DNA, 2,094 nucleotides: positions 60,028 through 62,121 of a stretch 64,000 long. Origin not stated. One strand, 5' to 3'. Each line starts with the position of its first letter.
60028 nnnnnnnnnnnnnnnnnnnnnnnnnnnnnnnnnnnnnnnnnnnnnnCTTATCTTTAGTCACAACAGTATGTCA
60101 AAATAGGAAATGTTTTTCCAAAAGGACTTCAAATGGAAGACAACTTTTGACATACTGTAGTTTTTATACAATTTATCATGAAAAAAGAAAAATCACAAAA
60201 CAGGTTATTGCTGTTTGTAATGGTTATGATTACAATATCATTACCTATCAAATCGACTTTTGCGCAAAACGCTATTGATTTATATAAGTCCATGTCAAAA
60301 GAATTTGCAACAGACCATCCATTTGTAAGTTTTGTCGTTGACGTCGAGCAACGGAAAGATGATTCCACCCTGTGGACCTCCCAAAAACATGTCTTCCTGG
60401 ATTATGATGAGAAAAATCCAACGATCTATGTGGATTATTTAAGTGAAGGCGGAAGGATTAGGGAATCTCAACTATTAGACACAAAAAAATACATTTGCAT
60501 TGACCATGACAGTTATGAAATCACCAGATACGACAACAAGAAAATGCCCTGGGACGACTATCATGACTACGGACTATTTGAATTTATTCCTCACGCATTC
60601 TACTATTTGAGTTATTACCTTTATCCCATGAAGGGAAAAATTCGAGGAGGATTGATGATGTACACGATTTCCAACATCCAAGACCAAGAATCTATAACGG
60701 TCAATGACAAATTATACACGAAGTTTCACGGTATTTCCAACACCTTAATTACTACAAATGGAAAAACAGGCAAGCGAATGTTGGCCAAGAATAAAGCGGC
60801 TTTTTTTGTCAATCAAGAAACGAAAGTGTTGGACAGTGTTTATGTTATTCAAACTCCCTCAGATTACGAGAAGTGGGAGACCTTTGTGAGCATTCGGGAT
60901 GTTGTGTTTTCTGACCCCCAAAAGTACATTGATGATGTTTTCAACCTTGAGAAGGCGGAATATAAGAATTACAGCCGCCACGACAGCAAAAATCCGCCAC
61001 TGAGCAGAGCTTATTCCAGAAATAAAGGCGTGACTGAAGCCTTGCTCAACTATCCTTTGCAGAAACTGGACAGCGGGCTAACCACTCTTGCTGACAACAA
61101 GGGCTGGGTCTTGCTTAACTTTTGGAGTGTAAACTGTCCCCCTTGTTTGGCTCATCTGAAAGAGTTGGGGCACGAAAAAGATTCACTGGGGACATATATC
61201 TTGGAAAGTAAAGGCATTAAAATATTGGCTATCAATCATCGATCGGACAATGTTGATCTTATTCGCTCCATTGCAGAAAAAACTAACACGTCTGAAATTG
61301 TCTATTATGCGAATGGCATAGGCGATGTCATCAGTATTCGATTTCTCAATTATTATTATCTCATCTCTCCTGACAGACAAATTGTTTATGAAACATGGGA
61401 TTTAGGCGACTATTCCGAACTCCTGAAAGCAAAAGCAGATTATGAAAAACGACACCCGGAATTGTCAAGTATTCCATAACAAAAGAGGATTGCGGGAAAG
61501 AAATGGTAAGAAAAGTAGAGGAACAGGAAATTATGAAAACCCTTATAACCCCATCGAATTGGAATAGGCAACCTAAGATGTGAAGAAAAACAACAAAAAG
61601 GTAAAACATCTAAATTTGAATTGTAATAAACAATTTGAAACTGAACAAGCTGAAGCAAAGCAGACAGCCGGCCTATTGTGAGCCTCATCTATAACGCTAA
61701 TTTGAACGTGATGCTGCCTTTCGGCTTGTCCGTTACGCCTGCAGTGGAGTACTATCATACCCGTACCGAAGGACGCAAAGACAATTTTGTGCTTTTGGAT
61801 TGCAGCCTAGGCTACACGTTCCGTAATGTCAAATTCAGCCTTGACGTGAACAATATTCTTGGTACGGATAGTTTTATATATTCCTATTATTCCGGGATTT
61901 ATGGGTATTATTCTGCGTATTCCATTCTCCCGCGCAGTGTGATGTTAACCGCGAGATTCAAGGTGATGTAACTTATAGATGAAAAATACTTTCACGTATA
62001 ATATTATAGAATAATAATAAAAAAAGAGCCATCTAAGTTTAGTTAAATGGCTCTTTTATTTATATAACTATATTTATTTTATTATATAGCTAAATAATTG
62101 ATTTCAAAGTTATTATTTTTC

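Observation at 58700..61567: Two homologous mini-ORFs ending in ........-stop; one needs a -1 shift at A_AAA_AAC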

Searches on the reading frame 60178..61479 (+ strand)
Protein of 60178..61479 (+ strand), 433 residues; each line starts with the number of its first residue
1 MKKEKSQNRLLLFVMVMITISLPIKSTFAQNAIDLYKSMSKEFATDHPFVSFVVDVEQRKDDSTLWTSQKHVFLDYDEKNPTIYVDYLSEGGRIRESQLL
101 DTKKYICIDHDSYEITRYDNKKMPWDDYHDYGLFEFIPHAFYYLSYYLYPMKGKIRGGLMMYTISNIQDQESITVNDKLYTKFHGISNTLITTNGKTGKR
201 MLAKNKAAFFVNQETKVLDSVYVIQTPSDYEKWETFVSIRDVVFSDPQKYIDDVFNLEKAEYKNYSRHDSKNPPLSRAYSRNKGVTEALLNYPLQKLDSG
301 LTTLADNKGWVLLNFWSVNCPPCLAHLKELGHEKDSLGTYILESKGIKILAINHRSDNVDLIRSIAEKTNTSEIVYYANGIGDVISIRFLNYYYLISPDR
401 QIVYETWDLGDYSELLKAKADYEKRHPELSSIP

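Call 14: find_encoding_contigs(protein=window:60178-61479:+, flank=6000, max_places=10)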
Protein window:60178-61479:+ (433 aa): 12 contigs read that carry it; 10 places shown.
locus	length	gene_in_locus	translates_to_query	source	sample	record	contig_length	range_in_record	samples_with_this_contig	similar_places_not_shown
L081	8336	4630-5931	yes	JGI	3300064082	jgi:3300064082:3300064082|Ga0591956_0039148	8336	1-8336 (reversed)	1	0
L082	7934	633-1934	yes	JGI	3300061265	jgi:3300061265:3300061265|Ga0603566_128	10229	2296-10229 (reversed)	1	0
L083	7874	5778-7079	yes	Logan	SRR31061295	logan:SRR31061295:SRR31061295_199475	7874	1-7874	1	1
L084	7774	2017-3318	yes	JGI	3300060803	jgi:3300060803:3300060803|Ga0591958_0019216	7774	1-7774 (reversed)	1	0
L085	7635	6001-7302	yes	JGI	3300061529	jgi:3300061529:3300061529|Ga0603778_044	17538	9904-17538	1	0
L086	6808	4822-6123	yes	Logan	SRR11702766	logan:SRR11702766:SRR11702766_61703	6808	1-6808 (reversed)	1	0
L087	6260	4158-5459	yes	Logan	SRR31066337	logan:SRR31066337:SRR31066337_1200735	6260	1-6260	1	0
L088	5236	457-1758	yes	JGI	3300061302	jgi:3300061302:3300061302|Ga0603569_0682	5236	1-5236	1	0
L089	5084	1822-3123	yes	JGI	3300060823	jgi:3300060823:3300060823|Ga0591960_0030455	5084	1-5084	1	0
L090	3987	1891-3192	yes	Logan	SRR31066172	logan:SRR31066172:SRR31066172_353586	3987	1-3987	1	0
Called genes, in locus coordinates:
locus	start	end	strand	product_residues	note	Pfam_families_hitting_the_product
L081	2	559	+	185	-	?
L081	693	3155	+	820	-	PF09586:YfhO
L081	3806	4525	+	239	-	-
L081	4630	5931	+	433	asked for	PF00578:AhpC-TSA (faint)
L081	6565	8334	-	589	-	?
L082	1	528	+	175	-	?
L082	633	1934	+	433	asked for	PF00578:AhpC-TSA (faint)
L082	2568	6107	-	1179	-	PF01855:POR_N, PF17147:PFOR_II, PF01558:POR, PF10371:EKR, PF00037:Fer4 (weak), PF12837:Fer4_6 (weak), PF12838:Fer4_7, PF02775:TPP_enzyme_C, +5 more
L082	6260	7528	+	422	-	PF01464:SLT, PF01476:LysM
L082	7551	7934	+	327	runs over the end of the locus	PF01820:Dala_Dala_lig_N, PF02655:ATP-grasp_3, PF01071:GARS_A (weak), PF02222:ATP-grasp, PF02786:CPSase_L_D2 (weak), PF07478:Dala_Dala_lig_C, PF13535:ATP-grasp_4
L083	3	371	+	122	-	?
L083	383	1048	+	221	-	PF01144:CoA_trans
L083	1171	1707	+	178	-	-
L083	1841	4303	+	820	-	PF09586:YfhO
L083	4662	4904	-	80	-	-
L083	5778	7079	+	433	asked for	PF00578:AhpC-TSA (faint)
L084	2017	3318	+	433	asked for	PF00578:AhpC-TSA (faint)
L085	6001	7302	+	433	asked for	PF00578:AhpC-TSA (faint)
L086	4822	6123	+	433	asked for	PF00578:AhpC-TSA (faint)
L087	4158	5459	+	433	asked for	PF00578:AhpC-TSA (faint)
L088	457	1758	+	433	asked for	PF00578:AhpC-TSA (faint)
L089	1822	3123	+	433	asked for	PF00578:AhpC-TSA (faint)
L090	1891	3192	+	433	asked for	PF00578:AhpC-TSA (faint)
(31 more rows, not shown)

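Call 19: find_homologous_proteins(query=window:60178-61476:+, max_evalue=0.00001)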
Query window:60178-61476:+ (433 aa): 50 proteins with E <= 0.00001 among 2479 candidates.
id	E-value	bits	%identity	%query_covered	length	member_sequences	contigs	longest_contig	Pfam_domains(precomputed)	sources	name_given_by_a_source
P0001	6.7e-293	989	100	100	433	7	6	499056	PF00578.28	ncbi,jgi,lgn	ncbi:MAG: TlpA family protein disulfide reductase [Bacteroidales bacterium]|jgi:hypothetical protein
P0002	2.2e-162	559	60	98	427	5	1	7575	-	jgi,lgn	jgi:hypothetical protein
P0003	3.4e-159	548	59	93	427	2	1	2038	-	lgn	-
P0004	7.7e-154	531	56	98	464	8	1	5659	-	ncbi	-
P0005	9.8e-153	527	55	97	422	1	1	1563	-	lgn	-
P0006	8.0e-152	524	55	97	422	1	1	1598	-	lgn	-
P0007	8.7e-152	524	55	98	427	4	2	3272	-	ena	-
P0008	9.2e-152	524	55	97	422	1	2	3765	-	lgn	-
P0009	1.0e-151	524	55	97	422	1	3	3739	-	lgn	-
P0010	2.2e-151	523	55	97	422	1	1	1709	-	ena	-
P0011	6.5e-151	521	54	98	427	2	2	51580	-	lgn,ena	-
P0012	7.3e-151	521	54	98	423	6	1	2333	-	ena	-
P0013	1.0e-150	520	54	97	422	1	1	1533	-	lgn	-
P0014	2.3e-150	519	54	98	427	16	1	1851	-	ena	-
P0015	6.2e-150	518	54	98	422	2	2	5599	-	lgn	-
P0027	2.9e-132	459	52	90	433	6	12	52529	-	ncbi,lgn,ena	-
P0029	2.3e-130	453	50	96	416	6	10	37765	-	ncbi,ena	-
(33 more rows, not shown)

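Call 20: find_encoding_contigs(protein=P0002, flank=6000, max_places=3)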
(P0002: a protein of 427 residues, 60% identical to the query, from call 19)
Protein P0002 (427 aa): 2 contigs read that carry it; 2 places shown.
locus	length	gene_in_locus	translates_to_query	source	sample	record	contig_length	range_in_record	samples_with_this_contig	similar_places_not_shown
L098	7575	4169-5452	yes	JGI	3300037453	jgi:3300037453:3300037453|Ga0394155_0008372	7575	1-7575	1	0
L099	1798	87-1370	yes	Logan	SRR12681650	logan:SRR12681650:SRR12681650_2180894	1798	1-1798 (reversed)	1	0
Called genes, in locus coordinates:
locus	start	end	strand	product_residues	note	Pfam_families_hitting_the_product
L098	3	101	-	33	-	?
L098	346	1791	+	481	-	PF01637:ATPase_2, PF13191:AAA_16 (weak), PF13173:AAA_14 (weak)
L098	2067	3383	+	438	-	PF13173:AAA_14, PF13635:DUF4143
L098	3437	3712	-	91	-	PF15738:YafQ_toxin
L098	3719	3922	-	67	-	-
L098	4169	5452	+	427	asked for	-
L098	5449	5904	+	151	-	PF22544:HYDIN_VesB_CFA65-like_Ig, PF07610:DUF1573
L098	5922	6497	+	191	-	-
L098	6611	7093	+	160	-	-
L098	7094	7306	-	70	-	-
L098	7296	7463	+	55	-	PF13443:HTH_26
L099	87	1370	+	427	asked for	-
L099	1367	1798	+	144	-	?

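Call 21: find_encoding_contigs(protein=P0011, flank=6000, max_places=3)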
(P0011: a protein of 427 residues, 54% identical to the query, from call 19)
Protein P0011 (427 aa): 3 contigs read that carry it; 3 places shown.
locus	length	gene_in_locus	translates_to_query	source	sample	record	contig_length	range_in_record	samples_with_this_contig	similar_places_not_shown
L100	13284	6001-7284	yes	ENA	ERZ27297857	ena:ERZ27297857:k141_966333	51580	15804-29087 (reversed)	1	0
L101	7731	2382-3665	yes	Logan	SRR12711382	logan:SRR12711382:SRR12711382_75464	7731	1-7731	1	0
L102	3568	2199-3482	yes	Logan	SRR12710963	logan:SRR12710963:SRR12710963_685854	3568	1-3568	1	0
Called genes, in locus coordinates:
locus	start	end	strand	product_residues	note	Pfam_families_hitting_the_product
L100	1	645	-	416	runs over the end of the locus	PF00158:Sigma54_activat, PF14532:Sigma54_activ_2, PF25601:AAA_lid_14, PF02954:HTH_8, PF18024:HTH_50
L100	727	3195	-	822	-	PF01588:tRNA_bind, PF03483:B3_4, PF03484:B5, PF17759:tRNA_synthFbeta, PF03147:FDX-ACB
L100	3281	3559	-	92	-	PF15738:YafQ_toxin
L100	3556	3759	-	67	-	-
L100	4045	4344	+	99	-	-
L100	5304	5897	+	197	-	PF18962:Por_Secre_tail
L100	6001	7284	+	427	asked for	-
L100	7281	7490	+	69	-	PF13443:HTH_26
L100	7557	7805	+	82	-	-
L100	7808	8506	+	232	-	-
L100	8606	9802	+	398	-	PF00069:Pkinase, PF07714:PK_Tyr_Ser-Thr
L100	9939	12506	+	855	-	PF09976:TPR_21 (faint), PF25058:ARM_TT21 (faint), PF25063:ARM_TT21_C (faint), PF00515:TPR_1 (faint), PF07719:TPR_2 (faint), PF13174:TPR_6 (faint), PF13432:TPR_16 (faint), PF14559:TPR_19 (faint), +3 more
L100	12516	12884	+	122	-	PF04519:Bactofilin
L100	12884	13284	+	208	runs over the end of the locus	PF01227:GTP_cyclohydroI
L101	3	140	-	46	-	?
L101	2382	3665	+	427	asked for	-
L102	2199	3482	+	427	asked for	-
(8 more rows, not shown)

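Call 22: find_encoding_contigs(protein=P0027, flank=6000, max_places=3)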
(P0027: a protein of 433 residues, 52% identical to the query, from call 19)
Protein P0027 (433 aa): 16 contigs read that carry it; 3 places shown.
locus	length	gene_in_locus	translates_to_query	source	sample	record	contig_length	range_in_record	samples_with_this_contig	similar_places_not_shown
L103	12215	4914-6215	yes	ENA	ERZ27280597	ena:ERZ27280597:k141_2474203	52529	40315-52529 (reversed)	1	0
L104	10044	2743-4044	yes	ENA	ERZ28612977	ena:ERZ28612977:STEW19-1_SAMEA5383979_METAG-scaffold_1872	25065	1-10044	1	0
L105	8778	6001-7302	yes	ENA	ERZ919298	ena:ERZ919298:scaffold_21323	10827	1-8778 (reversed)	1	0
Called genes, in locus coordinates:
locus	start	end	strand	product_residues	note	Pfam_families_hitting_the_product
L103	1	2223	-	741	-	?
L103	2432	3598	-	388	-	PF13173:AAA_14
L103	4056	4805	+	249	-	-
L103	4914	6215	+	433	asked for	-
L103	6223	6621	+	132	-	PF07610:DUF1573, PF22544:HYDIN_VesB_CFA65-like_Ig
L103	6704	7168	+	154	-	-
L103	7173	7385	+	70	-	PF13443:HTH_26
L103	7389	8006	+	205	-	-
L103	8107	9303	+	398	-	PF00069:Pkinase, PF03109:ABC1 (faint), PF07714:PK_Tyr_Ser-Thr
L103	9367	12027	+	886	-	PF09976:TPR_21 (faint), PF00515:TPR_1 (faint), PF07719:TPR_2 (faint), PF13174:TPR_6 (faint), PF13181:TPR_8 (faint), PF13424:TPR_12 (faint), PF13428:TPR_14 (faint), PF13432:TPR_16 (faint), +1 more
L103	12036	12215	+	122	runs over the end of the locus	PF04519:Bactofilin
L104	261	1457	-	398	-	PF13173:AAA_14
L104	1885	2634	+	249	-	-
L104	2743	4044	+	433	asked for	-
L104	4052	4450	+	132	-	PF07610:DUF1573, PF22544:HYDIN_VesB_CFA65-like_Ig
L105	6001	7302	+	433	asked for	-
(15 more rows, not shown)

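Call 23: find_encoding_contigs(protein=P0029, flank=6000, max_places=3)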
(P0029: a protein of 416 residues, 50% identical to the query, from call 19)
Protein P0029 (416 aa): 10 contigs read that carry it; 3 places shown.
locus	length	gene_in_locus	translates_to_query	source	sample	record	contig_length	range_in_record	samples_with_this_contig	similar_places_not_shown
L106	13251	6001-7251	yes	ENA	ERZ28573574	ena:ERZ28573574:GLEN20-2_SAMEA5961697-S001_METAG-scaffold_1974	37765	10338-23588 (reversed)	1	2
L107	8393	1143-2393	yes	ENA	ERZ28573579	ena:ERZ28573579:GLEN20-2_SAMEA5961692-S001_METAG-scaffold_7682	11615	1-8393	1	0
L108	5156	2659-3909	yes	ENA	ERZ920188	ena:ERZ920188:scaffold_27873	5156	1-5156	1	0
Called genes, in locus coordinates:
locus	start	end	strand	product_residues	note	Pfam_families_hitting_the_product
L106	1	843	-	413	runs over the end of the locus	PF00158:Sigma54_activat, PF14532:Sigma54_activ_2, PF25601:AAA_lid_14, PF02954:HTH_8, PF18024:HTH_50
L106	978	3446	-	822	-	PF01588:tRNA_bind, PF03483:B3_4, PF03484:B5, PF17759:tRNA_synthFbeta, PF03147:FDX-ACB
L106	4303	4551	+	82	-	-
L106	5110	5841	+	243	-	-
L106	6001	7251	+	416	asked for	-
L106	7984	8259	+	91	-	-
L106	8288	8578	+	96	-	PF13443:HTH_26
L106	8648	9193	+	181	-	-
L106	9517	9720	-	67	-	-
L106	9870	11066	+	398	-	PF00069:Pkinase, PF07714:PK_Tyr_Ser-Thr, PF03109:ABC1 (weak)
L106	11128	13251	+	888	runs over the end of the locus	PF09976:TPR_21 (faint), PF00515:TPR_1 (faint), PF07719:TPR_2 (faint), PF13174:TPR_6 (faint), PF13181:TPR_8 (faint), PF14559:TPR_19 (faint), PF13176:TPR_7 (faint), PF13424:TPR_12 (faint), +2 more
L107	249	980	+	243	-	-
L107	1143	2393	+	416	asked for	-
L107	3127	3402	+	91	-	-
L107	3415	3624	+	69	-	PF13443:HTH_26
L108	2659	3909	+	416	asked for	-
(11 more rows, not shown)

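Call 39: search_protein_families(library=ncbifam, proteins=[window:60178-61479:+], max_evalue=0.01)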
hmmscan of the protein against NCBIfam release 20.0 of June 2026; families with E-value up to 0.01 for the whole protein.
window:60178-61479:+ (433 aa): 2 families
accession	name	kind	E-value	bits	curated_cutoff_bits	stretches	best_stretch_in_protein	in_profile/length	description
NF002854.0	PRK03147.1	subfamily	3.2e-07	30.4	170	1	287-399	40-149/176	thiol-disulfide oxidoreductase ResA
NF040769.1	SelL_rel_redox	subfamily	0.0076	15.9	120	0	293-339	7-56/173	SelL-related redox protein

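Call 52: search_protein_families(library=pfam, proteins=[window:60178-61479:+], max_evalue=0.01)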
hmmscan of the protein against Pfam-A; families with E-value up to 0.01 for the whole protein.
window:60178-61479:+ (433 aa): 2 families
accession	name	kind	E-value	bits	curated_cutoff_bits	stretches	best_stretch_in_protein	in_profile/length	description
PF00578.27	AhpC-TSA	-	1.1e-05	25.8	26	1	291-370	7-81/124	AhpC/TSA family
PF13905.12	Thioredoxin_8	-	0.0068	17.2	27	0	311-360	4-49/94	Thioredoxin-like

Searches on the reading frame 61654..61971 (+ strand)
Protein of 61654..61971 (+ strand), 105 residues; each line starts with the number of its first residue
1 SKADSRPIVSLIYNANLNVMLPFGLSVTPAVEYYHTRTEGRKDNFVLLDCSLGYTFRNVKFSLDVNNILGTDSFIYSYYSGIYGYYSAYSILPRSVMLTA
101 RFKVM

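Call 39: search_protein_families(library=ncbifam, proteins=[window:61678-61971:+], max_evalue=0.01)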
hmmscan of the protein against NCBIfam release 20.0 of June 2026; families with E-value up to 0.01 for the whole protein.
window:61678-61971:+ (97 aa): 1 family
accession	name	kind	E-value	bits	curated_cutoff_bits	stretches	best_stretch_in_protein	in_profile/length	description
TIGR01782.1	TonB-Xanth-Caul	subfamily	0.0097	14.2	310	1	39-95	812-867/868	TonB-dependent receptor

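Call 52: search_protein_families(library=pfam, proteins=[window:61654-61971:+], max_evalue=0.01)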
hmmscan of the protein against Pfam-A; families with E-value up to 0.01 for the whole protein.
window:61654-61971:+ (105 aa): 0 families

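Call 55: find_homologous_proteins(query=window:61654-61971:+, max_evalue=0.000001)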
Query window:61654-61971:+ (105 aa): 7 proteins with E <= 0.000001 among 9 candidates.
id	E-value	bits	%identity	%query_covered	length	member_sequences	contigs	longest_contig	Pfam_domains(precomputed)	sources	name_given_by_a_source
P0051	7.5e-50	185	83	98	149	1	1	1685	PF14905.13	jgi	jgi:outer membrane receptor for Fe3+-dicitrate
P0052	2.9e-48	180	86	91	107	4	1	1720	-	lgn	-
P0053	7.2e-48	179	83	98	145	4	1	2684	PF14905.13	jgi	jgi:outer membrane receptor for Fe3+-dicitrate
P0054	4.9e-41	157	81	82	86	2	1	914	-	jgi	jgi:outer membrane receptor protein involved in Fe transport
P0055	5.0e-32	128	80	71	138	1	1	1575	-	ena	-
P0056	5.2e-29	118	59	87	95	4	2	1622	-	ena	-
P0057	5.7e-24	102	82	59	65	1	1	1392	-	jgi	jgi:TonB dependent receptor.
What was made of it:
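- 61663..61971 (+): Remnant of the last ~103 codons of an ~886-aa outer-membrane barrel protein (CarboxypepD_reg domain plus barrel) of the kind that precedes GLPGLI genes. The closest proteins are 83-86% identical and carry PF14905 (call 55).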

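Call 56: find_encoding_contigs(protein=P0053, flank=5000, max_places=4)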
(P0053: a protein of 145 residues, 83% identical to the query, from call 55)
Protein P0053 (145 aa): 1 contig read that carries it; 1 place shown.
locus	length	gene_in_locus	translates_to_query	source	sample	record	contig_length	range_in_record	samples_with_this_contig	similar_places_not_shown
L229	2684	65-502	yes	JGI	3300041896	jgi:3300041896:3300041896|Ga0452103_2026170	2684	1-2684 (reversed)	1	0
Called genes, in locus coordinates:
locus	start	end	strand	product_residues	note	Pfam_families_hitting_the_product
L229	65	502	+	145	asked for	PF14905:OMP_b-brl_3 (weak)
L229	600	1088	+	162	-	PF04542:Sigma70_r2, PF08281:Sigma70_r4_2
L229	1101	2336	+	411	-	-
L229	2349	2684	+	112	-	?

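Call 57: find_encoding_contigs(protein=P0052, flank=5000, max_places=4)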
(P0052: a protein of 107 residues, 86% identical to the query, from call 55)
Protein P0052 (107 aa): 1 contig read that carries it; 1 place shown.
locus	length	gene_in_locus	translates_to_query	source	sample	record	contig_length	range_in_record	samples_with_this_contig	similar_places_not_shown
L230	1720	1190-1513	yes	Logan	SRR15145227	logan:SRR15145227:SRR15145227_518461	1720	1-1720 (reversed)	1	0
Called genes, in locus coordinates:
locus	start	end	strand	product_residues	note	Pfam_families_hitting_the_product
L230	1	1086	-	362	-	?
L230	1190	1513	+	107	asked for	-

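Call 58: find_encoding_contigs(protein=P0051, flank=5000, max_places=4)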
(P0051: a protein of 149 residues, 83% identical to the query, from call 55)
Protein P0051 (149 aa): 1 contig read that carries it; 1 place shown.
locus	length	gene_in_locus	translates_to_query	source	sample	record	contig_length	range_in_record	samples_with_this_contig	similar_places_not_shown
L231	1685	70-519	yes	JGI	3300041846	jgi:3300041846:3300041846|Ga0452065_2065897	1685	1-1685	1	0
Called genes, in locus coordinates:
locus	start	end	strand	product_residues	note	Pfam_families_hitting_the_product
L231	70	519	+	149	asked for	PF14905:OMP_b-brl_3 (weak)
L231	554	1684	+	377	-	?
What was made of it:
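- The closest intact relatives of the barrel fragment (L229, L231) are followed by an ECF sigma gene rather than by GLPGLI genes (calls 56, 58).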
